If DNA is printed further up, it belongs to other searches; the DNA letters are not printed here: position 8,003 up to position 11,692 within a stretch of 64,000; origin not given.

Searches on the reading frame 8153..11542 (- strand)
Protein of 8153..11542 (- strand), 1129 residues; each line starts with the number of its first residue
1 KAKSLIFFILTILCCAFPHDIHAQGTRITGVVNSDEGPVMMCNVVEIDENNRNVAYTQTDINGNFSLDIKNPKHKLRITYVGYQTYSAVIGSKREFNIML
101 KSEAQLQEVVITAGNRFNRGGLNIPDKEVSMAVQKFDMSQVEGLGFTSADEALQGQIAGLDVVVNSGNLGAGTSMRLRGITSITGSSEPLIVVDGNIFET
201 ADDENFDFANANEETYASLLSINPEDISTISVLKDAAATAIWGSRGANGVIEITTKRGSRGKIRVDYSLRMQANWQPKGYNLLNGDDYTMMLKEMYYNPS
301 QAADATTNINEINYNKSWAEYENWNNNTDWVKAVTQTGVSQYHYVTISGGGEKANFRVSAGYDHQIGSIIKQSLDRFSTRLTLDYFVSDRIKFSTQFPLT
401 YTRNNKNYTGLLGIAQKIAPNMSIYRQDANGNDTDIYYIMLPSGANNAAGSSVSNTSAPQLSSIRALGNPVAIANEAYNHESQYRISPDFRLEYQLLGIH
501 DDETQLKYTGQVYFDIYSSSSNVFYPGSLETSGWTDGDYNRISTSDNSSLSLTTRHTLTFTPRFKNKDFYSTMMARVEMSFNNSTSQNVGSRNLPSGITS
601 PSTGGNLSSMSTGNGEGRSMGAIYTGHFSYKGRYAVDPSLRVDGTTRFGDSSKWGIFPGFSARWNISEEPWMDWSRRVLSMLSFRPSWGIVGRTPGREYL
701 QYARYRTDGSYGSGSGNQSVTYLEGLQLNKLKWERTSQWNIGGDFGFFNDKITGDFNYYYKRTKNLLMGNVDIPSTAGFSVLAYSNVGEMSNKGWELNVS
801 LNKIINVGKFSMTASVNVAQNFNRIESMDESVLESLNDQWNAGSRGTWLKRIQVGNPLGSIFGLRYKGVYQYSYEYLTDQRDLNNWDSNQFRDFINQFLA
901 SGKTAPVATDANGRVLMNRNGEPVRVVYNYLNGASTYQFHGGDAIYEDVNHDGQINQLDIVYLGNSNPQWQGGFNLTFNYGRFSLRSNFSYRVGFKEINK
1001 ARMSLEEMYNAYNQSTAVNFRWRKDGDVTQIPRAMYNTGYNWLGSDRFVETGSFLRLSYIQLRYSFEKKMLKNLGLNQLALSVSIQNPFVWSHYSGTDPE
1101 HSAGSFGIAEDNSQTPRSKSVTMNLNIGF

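Call 7: search_protein_families(library=pfam, proteins=[window:8153-11542:-], max_evalue=0.00001)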
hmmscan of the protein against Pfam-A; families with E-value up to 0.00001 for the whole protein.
window:8153-11542:- (1129 aa): 2 families
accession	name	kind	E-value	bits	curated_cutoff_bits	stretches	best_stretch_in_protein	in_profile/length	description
PF07715.20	Plug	-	1.8e-14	54.6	23.9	1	127-250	3-107/107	TonB-dependent Receptor Plug Domain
PF13715.12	CarbopepD_reg_2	-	2.2e-09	37.7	32.2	1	28-111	1-88/88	CarboxypepD_reg-like domain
